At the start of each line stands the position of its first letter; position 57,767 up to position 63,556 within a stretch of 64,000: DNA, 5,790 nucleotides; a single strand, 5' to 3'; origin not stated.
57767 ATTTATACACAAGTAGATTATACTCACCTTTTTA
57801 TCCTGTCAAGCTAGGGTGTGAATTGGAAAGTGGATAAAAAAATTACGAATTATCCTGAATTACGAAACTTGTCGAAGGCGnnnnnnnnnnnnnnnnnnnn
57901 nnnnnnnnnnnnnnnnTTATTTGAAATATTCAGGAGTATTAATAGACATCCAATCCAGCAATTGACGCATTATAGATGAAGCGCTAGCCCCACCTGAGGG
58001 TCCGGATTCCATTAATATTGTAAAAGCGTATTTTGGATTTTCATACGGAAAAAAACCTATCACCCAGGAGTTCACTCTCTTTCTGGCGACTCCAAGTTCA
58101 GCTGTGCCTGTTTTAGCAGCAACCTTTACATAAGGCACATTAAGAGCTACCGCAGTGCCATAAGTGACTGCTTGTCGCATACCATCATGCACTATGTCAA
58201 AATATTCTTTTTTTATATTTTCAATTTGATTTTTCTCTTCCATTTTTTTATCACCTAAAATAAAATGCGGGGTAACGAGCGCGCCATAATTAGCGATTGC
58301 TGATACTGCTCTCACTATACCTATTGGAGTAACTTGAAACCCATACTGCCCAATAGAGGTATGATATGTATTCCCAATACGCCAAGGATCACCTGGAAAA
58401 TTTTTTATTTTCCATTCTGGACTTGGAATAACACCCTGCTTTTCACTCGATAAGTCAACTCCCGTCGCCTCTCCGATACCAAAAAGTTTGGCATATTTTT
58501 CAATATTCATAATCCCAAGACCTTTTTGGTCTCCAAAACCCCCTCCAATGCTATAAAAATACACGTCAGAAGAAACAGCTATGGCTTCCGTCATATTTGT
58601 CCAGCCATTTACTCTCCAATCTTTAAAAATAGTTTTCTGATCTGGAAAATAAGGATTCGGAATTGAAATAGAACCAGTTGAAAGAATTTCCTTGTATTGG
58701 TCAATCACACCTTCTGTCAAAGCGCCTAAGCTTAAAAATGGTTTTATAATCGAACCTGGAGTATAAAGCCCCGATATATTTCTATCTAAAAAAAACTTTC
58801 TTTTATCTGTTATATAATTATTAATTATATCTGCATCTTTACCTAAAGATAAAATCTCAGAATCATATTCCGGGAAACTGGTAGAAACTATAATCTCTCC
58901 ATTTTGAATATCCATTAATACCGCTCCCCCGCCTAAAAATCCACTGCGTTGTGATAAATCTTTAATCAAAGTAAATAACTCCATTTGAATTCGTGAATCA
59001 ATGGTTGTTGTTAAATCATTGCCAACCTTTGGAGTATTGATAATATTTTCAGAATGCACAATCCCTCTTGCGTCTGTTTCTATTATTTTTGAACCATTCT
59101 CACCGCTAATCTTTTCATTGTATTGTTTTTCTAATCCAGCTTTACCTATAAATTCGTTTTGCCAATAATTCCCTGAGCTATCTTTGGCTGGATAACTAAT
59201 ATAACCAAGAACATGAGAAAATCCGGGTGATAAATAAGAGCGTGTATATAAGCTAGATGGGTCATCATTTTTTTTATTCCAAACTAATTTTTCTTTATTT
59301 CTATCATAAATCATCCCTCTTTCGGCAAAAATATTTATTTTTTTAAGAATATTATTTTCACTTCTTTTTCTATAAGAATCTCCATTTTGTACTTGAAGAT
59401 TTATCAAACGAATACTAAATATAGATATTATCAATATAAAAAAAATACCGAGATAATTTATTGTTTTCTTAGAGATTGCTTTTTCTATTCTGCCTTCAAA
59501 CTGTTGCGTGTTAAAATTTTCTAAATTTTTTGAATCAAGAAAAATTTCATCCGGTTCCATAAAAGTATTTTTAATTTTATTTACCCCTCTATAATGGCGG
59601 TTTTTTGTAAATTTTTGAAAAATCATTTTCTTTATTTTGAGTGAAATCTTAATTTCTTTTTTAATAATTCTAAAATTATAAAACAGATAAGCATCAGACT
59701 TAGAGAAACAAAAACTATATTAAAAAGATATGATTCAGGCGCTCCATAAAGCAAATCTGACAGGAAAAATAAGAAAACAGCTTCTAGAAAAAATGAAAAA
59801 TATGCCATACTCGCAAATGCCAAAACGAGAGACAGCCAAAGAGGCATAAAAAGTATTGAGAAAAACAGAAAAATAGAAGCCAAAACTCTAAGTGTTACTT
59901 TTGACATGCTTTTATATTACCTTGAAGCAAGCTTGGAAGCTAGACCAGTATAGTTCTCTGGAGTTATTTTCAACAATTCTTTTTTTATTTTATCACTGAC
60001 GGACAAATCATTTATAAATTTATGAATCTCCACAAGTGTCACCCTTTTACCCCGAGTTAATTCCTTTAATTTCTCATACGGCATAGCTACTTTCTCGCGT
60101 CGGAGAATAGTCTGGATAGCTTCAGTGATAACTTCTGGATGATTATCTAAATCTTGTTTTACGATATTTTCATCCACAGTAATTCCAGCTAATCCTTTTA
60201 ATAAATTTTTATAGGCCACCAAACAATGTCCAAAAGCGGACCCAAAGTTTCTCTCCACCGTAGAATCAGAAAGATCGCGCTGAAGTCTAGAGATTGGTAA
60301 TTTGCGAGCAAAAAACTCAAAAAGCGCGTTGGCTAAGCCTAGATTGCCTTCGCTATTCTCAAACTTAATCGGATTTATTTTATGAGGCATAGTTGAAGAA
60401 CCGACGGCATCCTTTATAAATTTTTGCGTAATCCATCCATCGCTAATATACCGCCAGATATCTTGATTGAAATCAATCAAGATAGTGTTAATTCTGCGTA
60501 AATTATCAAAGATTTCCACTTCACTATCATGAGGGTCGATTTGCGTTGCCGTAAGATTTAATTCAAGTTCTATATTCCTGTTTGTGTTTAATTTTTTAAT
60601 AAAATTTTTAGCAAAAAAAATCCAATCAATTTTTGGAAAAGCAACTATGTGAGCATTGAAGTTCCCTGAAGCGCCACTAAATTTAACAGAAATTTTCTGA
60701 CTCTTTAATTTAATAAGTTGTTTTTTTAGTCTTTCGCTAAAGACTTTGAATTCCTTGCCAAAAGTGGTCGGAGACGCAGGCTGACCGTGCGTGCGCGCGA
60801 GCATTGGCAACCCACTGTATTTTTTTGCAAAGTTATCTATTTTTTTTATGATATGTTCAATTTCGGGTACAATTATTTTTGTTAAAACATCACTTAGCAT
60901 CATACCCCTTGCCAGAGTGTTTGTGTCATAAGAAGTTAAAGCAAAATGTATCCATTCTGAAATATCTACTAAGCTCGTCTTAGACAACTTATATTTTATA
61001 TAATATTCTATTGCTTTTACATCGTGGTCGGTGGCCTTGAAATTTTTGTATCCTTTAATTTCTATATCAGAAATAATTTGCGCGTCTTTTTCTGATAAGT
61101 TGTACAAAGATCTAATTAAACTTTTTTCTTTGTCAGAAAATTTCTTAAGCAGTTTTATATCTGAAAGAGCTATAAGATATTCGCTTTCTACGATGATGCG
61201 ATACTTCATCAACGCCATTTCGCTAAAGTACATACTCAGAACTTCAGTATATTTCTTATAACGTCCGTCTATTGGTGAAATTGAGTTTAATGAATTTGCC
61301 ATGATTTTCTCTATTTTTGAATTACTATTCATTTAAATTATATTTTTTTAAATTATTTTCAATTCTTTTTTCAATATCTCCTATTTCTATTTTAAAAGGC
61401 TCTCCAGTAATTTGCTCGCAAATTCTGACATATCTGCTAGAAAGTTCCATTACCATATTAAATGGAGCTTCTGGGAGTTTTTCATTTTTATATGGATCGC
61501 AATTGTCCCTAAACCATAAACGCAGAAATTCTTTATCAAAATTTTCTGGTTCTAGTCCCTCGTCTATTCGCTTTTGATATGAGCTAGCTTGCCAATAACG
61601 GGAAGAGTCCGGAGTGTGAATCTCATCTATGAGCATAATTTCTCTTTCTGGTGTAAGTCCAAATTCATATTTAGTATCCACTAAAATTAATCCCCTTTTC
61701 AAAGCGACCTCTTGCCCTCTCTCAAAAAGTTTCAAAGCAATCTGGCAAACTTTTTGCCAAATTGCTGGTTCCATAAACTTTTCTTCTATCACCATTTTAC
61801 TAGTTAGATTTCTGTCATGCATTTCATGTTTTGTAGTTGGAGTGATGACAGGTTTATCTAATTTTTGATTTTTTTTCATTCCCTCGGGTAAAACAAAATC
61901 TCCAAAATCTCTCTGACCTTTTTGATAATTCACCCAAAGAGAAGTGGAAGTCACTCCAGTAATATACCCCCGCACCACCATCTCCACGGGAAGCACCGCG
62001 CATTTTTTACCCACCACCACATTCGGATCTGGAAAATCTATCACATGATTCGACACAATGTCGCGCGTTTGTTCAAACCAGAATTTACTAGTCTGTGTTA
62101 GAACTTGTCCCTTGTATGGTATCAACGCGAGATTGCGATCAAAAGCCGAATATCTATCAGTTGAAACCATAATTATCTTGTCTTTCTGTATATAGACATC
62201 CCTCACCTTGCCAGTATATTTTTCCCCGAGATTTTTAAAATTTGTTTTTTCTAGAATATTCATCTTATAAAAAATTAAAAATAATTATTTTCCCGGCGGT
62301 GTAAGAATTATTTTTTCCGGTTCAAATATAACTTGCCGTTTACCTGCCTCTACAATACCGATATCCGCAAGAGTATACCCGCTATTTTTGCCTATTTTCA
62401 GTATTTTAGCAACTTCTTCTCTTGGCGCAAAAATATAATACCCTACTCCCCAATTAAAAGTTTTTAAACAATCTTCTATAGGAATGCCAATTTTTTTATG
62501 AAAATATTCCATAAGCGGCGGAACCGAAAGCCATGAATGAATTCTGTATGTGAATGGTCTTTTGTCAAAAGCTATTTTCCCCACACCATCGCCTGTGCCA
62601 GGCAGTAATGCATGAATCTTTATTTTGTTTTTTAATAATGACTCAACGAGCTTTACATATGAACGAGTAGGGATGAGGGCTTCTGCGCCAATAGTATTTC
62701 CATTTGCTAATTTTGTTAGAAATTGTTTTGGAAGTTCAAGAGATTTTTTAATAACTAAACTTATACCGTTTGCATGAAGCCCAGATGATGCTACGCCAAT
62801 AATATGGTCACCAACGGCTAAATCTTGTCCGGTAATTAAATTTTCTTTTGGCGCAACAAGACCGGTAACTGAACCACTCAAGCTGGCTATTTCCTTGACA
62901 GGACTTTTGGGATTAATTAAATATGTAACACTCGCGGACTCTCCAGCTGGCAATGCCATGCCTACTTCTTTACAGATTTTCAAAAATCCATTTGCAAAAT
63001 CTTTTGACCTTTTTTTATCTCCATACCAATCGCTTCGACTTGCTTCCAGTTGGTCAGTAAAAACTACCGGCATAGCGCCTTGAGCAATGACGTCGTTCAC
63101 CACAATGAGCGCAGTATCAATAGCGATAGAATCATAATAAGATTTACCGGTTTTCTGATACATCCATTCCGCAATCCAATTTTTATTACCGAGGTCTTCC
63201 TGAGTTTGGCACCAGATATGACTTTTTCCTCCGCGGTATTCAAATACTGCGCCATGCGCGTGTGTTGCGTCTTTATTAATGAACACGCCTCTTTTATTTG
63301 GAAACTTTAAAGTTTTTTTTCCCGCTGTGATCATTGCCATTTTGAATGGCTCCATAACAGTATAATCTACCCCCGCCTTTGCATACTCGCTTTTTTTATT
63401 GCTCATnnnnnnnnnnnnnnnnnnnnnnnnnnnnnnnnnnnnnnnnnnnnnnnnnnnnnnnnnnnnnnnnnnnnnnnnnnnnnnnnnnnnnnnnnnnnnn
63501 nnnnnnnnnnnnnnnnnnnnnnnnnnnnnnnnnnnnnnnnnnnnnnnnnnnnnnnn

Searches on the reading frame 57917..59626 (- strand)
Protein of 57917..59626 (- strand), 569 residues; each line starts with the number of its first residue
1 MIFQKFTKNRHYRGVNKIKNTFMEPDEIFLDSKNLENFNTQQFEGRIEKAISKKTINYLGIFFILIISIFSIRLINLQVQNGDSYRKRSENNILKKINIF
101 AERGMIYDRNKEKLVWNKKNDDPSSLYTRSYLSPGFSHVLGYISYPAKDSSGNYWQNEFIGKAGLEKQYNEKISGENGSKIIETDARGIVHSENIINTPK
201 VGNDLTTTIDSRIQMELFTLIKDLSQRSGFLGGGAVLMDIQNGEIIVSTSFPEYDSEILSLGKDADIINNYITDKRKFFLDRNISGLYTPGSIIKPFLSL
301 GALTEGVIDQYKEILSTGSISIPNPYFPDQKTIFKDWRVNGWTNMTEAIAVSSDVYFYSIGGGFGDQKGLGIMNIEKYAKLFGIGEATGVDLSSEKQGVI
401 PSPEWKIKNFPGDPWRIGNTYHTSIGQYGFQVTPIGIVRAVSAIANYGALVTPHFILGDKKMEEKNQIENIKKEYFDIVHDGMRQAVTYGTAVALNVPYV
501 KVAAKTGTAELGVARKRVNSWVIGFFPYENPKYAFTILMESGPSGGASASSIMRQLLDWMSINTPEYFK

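Call 5: search_protein_families(library=pfam, proteins=[window:57917-59626:-], max_evalue=0.01)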
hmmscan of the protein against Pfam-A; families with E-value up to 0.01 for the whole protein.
window:57917-59626:- (569 aa): 3 families
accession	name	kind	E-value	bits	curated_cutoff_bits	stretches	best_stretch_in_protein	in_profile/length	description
PF00905.27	Transpeptidase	-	3.2e-53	181.3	22.1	1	233-557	1-298/299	Penicillin binding protein transpeptidase domain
PF03717.20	PBP_dimer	-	1.3e-15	58.8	24.4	1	128-191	107-176/180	Penicillin-binding Protein dimerisation domain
PF21922.1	PBP_dimer_2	-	0.0011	19.7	27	0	103-180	1-64/83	Penicillin binding protein A dimerisation domain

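Call 6: search_protein_families(library=ncbifam, proteins=[window:57917-59626:-], max_evalue=0.01)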
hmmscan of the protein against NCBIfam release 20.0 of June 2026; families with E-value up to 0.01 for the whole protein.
window:57917-59626:- (569 aa): 19 families
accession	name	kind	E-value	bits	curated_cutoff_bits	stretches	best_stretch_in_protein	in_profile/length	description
TIGR03423.1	pbp2_mrdA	equivalog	2.2e-114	383.2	455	2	128-558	145-588/593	penicillin-binding protein 2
NF008061.0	PRK10795.1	equivalog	4.7e-66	223.7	962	2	148-562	194-614/634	peptidoglycan DD-transpeptidase MrdA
TIGR02214.1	spoVD_pbp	equivalog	4.5e-44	150.8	688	2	161-541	167-531/636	stage V sporulation protein D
NF051842.1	PBP4_5_Efaec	equivalog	1.2e-32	113.1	700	2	152-312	282-434/668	penicillin-binding protein PBP4(5)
NF000406.1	MECB_PBP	exception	1.8e-27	96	1450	1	153-527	270-624/674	PBP2a family beta-lactam-resistant peptidoglycan transpeptidase MecB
NF038278.1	strep_PBP2B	exception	1e-26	93.6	975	2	154-555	256-669/678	penicillin-binding protein PBP2B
NF038271.1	strep_PBP2X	exception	2.7e-25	88.7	1050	1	137-457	192-481/750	penicillin-binding protein PBP2X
NF033378.1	MECD_PBP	exception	1.4e-24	86.4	1450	1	137-527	252-627/678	PBP2a family beta-lactam-resistant peptidoglycan transpeptidase MecD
NF053573.1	PBP2_PenA_Neis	exception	6.2e-23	81.2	1105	1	161-540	188-536/572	peptidoglycan D,D-transpeptidase PBP2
NF011685.0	PRK15105.1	subfamily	2.6e-21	75.8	737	1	161-545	188-538/588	peptidoglycan glycosyltransferase FtsI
NF000237.1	MECA_PBP2A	equivalog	4.7e-21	74.7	750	1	134-528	247-620/668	PBP2a family beta-lactam-resistant peptidoglycan transpeptidase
NF000409.1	MECA_pure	exception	1.5e-20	73.2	1490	1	132-530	245-624/668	PBP2a family beta-lactam-resistant peptidoglycan transpeptidase MecA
NF000408.1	MECA2_pure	exception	1.4e-19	69.8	1525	1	135-531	248-625/668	PBP2a family beta-lactam-resistant peptidoglycan transpeptidase MecA2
NF000407.1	MECC_PBP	exception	1.6e-18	66.3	1500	1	138-528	248-617/665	PBP2a family beta-lactam-resistant peptidoglycan transpeptidase MecC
NF000410.1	MECA1_pure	exception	6.1e-17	61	1480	1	133-529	245-619/666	PBP2a family beta-lactam-resistant peptidoglycan transpeptidase MecA1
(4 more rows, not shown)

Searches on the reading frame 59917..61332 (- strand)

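Call 55: search_protein_families(library=pfam, proteins=[window:59917-61332:-], max_evalue=0.001)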
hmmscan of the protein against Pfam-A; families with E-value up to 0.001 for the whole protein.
window:59917-61332:- (471 aa): 2 families
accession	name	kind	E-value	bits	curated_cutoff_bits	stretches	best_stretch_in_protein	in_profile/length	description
PF08328.16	ASL_C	-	1.8e-45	154.1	35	1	348-462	1-115/115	Adenylosuccinate lyase C-terminal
PF00206.25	Lyase_1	-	7.3e-41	141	27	1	23-329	1-305/312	Lyase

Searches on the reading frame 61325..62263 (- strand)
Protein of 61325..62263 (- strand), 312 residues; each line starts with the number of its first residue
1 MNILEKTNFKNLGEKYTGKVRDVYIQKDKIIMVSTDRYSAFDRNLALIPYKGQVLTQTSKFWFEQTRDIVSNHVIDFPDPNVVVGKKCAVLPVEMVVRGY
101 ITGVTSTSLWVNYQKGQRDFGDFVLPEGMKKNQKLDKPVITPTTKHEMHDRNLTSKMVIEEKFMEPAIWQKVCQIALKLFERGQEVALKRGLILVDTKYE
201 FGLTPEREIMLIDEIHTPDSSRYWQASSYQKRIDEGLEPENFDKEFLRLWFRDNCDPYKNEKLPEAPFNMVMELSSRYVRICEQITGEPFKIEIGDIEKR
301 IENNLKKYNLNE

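Call 55: search_protein_families(library=pfam, proteins=[window:61325-62263:-], max_evalue=0.001)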
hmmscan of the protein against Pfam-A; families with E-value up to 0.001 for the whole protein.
window:61325-62263:- (312 aa): 1 family
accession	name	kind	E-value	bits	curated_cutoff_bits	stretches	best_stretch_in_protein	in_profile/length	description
PF01259.24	SAICAR_synt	-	7.7e-69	232.4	20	1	16-261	3-229/233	SAICAR synthetase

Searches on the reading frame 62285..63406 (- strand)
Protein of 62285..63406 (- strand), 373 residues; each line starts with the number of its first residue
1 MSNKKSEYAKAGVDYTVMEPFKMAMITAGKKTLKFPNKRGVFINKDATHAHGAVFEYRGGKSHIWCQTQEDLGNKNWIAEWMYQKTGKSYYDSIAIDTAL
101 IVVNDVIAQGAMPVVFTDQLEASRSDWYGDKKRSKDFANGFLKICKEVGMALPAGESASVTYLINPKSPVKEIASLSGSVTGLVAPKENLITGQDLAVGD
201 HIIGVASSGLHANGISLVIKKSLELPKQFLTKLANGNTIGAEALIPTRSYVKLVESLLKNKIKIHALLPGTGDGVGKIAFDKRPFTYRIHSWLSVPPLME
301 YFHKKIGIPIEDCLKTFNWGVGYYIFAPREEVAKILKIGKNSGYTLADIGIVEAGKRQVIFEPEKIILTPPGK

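Call 55: search_protein_families(library=pfam, proteins=[window:62285-63406:-], max_evalue=0.001)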
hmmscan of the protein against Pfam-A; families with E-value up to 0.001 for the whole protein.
window:62285-63406:- (373 aa): 2 families
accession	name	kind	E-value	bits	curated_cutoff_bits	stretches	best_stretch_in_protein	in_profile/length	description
PF02769.27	AIRS_C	-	6.3e-09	36.6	23.1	1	198-360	2-153/156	AIR synthase related protein, C-terminal domain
PF00586.29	AIRS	-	6e-08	33.5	24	1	92-168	33-97/112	AIR synthase related protein, N-terminal domain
